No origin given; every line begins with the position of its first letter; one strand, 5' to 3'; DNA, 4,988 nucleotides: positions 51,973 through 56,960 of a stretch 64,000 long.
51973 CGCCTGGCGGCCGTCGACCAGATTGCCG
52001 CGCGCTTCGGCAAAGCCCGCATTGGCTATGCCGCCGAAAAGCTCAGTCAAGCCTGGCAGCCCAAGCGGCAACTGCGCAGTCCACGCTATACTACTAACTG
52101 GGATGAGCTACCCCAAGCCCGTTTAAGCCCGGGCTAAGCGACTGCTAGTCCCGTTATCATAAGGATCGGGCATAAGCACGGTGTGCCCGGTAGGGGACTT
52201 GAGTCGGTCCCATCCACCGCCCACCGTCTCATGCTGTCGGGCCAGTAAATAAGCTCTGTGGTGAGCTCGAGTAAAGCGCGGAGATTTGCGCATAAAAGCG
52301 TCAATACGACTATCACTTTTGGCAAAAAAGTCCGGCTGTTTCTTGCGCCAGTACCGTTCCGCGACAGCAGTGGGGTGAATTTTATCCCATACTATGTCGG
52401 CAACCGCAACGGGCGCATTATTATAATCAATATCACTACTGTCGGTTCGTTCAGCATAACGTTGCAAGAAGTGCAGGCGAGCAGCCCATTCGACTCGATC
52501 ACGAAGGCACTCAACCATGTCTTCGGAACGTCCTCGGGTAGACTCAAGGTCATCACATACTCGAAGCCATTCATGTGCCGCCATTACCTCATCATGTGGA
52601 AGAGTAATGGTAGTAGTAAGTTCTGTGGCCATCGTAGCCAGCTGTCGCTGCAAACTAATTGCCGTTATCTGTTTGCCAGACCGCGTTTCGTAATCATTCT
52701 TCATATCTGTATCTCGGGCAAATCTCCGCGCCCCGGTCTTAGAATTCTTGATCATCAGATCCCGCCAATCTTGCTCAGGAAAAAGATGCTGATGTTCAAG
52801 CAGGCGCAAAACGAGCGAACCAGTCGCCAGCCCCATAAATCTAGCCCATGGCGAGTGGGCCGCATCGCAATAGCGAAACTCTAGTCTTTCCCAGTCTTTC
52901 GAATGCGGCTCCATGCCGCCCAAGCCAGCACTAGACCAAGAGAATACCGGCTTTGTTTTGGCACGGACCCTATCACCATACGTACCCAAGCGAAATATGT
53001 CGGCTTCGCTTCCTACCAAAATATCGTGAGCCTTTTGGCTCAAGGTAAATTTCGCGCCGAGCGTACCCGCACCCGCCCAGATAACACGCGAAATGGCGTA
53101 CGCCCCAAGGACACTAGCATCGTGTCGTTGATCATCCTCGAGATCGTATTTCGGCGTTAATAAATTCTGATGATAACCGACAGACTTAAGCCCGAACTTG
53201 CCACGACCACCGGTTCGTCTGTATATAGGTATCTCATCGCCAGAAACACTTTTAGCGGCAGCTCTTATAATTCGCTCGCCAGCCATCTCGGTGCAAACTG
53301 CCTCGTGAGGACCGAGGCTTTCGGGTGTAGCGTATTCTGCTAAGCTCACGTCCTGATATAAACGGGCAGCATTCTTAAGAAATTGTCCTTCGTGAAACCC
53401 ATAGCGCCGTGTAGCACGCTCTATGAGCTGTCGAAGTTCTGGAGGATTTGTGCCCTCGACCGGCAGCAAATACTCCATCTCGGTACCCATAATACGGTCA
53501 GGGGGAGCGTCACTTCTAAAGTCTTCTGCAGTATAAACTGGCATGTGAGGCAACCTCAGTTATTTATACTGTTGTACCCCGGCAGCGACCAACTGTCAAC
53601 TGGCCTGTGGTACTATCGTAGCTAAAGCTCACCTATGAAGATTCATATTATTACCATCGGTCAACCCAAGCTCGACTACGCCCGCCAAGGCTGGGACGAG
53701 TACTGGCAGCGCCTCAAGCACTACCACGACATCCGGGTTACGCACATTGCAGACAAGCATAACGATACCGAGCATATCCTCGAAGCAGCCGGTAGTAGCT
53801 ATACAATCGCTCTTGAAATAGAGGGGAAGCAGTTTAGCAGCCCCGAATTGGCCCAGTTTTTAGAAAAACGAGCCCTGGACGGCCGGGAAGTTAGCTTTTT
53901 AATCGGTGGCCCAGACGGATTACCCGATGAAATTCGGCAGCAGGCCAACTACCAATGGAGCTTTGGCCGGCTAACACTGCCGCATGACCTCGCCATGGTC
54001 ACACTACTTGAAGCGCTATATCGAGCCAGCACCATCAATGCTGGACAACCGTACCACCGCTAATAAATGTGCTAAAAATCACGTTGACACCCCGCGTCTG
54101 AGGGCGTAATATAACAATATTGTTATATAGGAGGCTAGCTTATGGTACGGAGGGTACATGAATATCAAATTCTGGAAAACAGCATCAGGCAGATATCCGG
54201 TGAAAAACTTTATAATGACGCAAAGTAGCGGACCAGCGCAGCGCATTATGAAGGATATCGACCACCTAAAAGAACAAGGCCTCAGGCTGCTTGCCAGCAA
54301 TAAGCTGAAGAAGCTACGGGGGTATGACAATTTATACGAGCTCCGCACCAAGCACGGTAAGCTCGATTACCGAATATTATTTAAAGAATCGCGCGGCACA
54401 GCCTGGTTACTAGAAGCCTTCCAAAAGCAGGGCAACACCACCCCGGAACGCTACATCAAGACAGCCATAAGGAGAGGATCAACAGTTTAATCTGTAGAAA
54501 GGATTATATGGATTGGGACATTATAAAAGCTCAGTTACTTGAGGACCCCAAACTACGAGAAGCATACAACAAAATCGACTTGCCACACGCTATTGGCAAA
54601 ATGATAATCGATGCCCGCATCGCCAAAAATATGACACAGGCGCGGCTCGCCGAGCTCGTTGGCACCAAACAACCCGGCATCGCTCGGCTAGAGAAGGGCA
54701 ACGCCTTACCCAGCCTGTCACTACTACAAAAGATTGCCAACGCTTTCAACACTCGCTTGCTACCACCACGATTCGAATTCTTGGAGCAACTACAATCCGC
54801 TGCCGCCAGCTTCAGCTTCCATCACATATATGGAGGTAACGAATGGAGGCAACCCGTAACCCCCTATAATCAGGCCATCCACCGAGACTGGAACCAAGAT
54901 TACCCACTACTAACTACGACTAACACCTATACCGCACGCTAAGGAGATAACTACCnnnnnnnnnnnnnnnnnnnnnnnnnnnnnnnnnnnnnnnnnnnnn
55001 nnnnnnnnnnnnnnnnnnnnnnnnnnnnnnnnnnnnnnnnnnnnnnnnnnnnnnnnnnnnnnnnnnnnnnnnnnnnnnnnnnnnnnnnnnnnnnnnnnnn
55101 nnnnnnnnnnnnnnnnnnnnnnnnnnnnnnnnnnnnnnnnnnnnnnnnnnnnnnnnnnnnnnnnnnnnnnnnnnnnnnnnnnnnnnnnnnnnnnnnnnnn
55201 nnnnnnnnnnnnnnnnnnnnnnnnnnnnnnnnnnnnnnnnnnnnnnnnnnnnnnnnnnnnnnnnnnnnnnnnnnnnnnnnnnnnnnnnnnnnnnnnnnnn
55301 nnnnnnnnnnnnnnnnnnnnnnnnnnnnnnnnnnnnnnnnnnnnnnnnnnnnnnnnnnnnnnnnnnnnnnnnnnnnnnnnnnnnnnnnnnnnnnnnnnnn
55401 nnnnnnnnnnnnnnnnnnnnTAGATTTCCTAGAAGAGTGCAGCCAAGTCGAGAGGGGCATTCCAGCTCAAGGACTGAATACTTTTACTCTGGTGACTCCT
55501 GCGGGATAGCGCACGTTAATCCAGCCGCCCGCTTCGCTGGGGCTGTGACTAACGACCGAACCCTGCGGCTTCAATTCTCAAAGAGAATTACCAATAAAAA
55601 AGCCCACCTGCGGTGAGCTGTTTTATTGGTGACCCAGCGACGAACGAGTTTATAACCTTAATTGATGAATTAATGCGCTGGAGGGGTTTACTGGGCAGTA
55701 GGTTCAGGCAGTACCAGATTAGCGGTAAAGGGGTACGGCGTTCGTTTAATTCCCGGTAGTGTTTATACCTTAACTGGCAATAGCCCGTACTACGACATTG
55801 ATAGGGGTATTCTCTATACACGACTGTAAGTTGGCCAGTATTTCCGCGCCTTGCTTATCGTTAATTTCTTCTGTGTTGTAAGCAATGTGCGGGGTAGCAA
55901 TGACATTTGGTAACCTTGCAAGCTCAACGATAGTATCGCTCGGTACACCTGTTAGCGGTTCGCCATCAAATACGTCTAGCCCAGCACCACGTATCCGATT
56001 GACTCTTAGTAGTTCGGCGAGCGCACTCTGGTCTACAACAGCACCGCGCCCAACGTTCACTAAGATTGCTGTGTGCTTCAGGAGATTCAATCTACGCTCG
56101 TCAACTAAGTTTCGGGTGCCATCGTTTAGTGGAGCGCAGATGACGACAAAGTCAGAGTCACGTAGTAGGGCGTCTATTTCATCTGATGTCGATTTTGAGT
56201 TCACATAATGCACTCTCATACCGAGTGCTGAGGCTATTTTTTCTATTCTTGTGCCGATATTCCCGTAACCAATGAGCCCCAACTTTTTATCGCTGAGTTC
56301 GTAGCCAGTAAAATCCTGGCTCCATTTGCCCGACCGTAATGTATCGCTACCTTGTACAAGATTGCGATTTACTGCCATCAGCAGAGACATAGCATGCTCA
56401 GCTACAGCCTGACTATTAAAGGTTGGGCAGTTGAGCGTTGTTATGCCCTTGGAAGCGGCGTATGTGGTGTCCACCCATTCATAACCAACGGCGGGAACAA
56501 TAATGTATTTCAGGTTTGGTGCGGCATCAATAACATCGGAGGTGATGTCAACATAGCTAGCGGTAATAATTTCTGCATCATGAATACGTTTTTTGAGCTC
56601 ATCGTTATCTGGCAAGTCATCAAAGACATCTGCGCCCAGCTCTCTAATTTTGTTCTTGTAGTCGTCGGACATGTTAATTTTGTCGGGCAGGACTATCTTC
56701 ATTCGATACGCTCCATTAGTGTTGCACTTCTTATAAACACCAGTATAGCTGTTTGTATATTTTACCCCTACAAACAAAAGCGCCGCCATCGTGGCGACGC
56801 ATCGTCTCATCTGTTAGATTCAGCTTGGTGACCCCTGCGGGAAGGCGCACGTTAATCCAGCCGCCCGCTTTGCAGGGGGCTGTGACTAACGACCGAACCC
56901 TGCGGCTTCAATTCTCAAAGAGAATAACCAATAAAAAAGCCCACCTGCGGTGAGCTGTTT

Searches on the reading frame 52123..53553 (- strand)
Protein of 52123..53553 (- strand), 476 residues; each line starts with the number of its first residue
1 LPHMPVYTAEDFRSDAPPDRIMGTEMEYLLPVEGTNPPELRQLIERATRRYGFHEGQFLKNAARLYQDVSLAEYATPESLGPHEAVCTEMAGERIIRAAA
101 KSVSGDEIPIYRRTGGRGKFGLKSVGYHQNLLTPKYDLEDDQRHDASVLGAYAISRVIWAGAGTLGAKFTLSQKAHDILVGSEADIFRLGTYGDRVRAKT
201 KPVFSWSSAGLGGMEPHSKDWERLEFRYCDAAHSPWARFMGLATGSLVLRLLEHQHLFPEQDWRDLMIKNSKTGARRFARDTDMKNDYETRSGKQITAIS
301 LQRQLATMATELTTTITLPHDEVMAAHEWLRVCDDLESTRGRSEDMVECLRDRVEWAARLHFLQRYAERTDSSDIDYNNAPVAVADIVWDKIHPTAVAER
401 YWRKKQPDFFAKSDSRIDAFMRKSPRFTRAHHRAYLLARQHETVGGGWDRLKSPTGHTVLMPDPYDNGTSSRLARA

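Call 82: search_protein_families(library=pfam, proteins=[window:52123-53553:-], max_evalue=0.00001)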
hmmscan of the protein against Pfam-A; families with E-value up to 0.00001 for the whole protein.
window:52123-53553:- (476 aa): 1 family
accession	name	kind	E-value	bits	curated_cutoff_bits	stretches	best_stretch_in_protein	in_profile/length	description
PF03136.20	Pup_ligase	-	1.5e-44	153.2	25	1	53-451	67-440/441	Pup-ligase protein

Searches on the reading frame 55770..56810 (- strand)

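Call 82: search_protein_families(library=pfam, proteins=[window:55770-56810:-], max_evalue=0.00001)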
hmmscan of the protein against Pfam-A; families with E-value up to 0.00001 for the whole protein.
window:55770-56810:- (346 aa): 2 families
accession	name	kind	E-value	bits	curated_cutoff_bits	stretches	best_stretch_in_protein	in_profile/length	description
PF02826.25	2-Hacid_dh_C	-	1.8e-50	171.2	25.1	1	141-310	1-178/178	D-isomer specific 2-hydroxyacid dehydrogenase, NAD binding domain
PF00389.36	2-Hacid_dh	-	2.8e-21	76.1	24.6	1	63-340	24-133/134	D-isomer specific 2-hydroxyacid dehydrogenase, catalytic domain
